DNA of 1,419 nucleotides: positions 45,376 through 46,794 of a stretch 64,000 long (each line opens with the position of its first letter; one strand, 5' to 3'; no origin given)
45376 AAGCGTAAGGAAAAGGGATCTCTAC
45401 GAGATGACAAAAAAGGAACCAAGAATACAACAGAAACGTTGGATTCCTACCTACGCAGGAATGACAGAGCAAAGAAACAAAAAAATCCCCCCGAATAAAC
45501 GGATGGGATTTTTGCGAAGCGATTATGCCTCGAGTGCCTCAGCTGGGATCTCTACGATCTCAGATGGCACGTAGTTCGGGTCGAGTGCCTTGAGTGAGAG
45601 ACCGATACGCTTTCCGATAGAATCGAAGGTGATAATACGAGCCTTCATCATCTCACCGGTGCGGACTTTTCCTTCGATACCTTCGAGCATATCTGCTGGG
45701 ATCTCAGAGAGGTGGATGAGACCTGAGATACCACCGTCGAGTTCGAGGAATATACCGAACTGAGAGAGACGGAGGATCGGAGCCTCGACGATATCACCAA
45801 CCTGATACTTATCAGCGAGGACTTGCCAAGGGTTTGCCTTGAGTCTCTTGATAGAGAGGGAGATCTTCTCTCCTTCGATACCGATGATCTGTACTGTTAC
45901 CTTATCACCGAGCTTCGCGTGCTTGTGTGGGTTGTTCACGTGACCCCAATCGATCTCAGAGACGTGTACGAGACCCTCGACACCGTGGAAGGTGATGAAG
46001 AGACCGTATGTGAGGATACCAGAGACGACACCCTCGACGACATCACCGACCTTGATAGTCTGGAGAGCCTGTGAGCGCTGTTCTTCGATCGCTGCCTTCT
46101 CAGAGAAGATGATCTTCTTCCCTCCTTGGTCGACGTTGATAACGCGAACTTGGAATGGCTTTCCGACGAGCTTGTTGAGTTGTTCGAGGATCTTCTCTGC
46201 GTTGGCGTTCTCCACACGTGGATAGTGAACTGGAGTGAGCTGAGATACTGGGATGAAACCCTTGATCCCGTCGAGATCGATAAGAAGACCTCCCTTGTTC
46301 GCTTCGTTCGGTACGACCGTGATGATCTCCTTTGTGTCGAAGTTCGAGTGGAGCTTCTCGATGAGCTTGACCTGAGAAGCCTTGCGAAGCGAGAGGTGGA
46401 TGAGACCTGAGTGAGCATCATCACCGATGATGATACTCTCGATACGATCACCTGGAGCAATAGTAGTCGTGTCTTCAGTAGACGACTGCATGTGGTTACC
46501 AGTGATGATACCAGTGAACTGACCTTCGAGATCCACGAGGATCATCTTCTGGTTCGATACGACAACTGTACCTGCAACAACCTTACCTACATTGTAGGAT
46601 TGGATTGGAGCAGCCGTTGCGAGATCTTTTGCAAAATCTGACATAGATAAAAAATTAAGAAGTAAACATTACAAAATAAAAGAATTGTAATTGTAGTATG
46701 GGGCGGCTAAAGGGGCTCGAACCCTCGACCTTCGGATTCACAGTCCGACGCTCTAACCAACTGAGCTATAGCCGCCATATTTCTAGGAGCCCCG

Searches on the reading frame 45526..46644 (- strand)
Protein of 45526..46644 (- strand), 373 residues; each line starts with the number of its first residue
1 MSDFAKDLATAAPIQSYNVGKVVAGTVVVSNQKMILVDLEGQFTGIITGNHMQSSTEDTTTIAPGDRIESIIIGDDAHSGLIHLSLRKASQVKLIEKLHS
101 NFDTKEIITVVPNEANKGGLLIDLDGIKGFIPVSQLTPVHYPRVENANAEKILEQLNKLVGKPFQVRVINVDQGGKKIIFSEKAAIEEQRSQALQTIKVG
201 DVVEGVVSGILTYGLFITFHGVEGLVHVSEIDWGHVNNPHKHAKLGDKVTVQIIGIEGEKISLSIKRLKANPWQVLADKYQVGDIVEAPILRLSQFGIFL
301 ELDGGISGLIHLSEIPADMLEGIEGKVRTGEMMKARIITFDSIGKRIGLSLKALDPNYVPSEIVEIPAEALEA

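Call 10: search_protein_families(library=pfam, max_evalue=0.01, proteins=[window:45526-46644:-])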
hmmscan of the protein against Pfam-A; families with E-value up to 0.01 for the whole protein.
seq(373 aa): 5 families
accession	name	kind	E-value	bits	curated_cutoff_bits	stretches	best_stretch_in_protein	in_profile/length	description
PF00575.29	S1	-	3.4e-43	146.3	22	4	197-266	2-74/74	S1 RNA binding domain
PF23459.1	S1_RRP5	-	5.9e-08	33.6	27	0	292-351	13-72/72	RRP5 S1 domain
PF24685.1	OB_RRP5_4th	-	4.2e-06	27.1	31.5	0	281-343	7-74/92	RRP5 OB-fold domain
PF21543.3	CvfB_2nd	-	0.0012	19.2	27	0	288-352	19-75/76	Virulence regulatory factor CvfB, second domain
PF13509.12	S1_2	-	0.0086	16.6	21.8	0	282-322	1-41/61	S1 domain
